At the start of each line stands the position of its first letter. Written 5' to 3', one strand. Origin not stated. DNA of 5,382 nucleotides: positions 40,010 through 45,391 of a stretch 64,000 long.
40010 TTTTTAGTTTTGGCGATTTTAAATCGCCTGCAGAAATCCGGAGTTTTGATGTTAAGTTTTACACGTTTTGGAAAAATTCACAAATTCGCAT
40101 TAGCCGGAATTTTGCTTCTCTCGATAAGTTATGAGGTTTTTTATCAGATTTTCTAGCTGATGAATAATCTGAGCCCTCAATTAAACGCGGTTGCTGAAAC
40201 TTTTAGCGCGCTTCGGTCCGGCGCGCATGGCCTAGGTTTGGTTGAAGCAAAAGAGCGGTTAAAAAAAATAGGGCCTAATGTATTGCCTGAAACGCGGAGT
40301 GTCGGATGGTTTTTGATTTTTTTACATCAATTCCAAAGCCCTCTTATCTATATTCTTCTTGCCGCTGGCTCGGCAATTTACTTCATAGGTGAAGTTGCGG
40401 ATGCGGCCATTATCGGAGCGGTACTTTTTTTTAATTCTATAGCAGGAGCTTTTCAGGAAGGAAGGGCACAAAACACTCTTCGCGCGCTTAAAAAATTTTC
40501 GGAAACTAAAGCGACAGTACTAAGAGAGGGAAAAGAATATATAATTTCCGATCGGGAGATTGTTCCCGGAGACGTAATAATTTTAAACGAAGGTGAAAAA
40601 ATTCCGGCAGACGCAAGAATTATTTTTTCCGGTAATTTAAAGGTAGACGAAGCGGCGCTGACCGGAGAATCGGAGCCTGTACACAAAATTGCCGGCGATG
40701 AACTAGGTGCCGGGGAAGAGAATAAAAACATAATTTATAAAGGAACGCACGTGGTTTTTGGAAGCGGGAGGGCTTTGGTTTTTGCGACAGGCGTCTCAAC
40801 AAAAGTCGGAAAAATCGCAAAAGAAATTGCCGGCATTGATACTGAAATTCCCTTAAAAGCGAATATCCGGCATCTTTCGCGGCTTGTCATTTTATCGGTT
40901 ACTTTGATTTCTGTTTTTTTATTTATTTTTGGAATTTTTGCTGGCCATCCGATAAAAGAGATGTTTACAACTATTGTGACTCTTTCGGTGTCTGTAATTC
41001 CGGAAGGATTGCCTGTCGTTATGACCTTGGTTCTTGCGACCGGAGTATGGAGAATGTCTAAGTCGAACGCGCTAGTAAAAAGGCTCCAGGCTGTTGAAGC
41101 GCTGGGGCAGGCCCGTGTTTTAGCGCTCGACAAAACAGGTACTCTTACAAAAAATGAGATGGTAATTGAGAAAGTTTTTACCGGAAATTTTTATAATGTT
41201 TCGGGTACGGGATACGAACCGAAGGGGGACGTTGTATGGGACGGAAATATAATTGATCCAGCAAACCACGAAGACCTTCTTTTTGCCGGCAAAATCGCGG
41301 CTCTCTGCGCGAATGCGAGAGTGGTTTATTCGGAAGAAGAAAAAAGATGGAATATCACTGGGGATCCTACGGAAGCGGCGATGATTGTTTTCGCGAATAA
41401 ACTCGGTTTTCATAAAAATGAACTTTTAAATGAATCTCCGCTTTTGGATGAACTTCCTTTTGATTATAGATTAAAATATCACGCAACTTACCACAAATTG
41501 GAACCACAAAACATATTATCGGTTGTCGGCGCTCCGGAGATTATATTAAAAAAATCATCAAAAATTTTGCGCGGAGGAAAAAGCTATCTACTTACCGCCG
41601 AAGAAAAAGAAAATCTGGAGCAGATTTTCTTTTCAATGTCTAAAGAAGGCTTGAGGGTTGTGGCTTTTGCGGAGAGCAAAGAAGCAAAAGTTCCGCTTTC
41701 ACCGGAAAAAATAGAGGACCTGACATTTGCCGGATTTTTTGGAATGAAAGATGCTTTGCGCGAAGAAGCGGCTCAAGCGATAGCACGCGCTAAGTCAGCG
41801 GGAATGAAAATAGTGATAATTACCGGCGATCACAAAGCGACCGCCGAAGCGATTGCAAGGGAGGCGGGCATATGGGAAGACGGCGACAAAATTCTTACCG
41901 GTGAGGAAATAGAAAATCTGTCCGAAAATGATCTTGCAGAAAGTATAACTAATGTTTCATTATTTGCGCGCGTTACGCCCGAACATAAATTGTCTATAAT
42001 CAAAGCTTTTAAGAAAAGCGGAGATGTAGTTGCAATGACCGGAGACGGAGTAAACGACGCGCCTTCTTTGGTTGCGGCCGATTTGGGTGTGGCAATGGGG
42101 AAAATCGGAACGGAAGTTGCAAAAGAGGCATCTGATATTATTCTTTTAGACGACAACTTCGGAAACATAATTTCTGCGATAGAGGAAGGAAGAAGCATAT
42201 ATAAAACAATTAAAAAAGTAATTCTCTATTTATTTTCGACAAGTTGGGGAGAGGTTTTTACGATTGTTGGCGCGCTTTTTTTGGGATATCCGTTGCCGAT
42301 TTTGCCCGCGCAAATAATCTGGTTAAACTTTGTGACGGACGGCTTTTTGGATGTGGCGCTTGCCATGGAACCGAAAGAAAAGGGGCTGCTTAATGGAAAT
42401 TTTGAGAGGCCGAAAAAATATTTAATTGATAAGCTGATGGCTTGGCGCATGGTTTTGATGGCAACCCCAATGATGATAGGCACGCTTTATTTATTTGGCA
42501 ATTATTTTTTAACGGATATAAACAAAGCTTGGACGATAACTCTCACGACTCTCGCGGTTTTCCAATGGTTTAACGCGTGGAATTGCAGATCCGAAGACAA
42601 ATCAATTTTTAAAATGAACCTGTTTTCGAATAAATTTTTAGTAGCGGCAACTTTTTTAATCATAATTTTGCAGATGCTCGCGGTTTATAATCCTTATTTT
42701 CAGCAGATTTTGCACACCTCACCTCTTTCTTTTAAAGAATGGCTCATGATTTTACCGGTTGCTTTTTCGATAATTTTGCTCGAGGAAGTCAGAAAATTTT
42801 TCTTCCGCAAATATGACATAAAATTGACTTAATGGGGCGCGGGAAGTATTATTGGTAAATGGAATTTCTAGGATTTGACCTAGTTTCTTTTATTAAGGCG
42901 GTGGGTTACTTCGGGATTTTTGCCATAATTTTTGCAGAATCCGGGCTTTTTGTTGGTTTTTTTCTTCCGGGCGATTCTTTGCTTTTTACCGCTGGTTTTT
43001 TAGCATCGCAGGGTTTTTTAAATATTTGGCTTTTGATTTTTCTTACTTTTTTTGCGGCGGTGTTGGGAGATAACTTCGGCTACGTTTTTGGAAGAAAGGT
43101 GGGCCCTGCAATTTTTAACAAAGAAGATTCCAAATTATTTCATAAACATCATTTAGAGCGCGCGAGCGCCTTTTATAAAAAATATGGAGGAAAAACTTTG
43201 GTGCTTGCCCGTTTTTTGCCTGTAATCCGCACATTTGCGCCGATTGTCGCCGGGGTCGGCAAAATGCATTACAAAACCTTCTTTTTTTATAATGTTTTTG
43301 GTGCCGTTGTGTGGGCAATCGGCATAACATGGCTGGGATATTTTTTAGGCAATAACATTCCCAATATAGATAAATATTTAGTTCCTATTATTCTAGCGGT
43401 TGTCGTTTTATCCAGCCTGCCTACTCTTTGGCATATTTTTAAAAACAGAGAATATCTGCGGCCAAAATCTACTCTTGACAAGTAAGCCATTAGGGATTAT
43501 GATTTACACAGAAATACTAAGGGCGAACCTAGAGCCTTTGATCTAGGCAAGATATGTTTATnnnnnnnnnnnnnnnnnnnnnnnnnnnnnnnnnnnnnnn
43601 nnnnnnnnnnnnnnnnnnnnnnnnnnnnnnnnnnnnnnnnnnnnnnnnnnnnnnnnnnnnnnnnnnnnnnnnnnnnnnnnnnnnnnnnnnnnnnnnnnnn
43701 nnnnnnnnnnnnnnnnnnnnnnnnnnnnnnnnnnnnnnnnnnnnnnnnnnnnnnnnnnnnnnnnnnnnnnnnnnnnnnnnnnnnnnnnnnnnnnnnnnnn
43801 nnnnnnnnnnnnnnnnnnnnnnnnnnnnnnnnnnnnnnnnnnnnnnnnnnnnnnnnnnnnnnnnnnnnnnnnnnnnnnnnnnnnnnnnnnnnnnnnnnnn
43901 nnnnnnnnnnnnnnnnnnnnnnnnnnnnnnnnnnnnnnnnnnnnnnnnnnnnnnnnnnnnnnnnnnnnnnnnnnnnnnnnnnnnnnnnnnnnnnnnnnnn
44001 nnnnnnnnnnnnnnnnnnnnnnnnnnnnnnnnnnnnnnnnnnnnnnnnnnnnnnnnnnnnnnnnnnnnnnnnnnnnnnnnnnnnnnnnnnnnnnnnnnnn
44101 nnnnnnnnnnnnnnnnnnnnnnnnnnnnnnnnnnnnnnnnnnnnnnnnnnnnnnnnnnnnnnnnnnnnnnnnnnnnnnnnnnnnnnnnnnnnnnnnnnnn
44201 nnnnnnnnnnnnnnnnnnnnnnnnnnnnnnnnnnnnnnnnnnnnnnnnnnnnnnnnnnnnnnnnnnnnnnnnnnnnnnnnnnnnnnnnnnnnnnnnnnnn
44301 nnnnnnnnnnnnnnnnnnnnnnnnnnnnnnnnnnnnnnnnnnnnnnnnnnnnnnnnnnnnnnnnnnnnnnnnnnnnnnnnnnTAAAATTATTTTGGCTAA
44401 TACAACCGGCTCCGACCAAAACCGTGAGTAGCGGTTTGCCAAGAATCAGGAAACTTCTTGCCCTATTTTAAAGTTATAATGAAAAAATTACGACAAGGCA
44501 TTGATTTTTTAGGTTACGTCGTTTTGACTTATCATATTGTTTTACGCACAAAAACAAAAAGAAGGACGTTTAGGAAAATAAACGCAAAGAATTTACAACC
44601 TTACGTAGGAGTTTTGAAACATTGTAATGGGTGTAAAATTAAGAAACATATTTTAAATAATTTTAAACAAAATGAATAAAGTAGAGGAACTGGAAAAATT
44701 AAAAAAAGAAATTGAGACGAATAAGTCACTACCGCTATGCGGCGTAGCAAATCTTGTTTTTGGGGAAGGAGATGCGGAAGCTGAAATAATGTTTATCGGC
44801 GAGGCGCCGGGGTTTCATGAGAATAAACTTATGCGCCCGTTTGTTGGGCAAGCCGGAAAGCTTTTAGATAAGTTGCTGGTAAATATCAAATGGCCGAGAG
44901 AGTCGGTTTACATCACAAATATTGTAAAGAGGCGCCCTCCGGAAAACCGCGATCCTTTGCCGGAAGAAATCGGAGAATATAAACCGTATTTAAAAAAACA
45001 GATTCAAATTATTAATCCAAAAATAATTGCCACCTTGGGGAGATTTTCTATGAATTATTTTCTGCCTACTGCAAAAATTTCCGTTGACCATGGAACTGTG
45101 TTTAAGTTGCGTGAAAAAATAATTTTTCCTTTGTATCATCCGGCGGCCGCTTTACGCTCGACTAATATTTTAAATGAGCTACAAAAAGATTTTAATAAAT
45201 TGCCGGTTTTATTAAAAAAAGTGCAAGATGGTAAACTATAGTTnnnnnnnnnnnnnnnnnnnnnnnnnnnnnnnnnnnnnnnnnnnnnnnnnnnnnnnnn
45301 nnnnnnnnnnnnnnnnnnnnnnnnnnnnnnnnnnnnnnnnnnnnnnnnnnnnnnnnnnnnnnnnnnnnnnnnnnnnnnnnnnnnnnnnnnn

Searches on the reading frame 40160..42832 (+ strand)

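Call 57: search_protein_families(library=pfam, proteins=[window:40160-42832:+], max_evalue=0.00001)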
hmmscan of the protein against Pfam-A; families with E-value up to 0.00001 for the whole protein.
window:40160-42832:+ (890 aa): 5 families
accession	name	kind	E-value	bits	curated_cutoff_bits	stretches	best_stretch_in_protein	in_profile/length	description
PF00689.26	Cation_ATPase_C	-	2.8e-46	157.9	27.3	1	711-881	1-175/175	Cation transporting ATPase, C-terminus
PF00122.25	E1-E2_ATPase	-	2.7e-44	151.3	28.1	1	114-301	3-180/181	E1-E2 ATPase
PF00702.32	Hydrolase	-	2.5e-20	74.1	26.4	1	319-641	2-191/191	haloacid dehalogenase-like hydrolase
PF13246.12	Cation_ATPase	-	8e-20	71.1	21.7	1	381-469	1-91/91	Cation transport ATPase (P-type)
PF00690.31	Cation_ATPase_N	-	7.6e-14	51.6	20.4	1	11-70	6-66/69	Cation transporter/ATPase, N-terminus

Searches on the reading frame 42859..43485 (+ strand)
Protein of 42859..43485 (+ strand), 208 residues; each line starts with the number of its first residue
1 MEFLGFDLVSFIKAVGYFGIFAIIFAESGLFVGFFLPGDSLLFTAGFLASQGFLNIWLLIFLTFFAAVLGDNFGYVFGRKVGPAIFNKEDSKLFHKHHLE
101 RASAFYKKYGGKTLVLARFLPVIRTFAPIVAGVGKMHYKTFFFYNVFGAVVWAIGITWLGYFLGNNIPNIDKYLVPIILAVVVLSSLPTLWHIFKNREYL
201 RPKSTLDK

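Call 57: search_protein_families(library=pfam, proteins=[window:42859-43485:+], max_evalue=0.00001)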
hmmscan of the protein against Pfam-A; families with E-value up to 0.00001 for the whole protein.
window:42859-43485:+ (208 aa): 1 family
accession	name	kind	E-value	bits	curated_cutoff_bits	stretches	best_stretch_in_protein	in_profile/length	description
PF09335.16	VTT_dom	-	4.3e-22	79.3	33.9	1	36-161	1-122/123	VTT domain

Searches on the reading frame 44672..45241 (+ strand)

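Call 59: search_protein_families(library=pfam, proteins=[window:44672-45241:+], max_evalue=0.001)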
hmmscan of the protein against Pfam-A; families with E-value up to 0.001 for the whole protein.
window:44672-45241:+ (189 aa): 1 family
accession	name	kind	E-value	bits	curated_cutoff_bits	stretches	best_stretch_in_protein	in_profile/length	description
PF03167.25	UDG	-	1e-32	113.6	24.3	1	30-166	1-127/141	Uracil DNA glycosylase superfamily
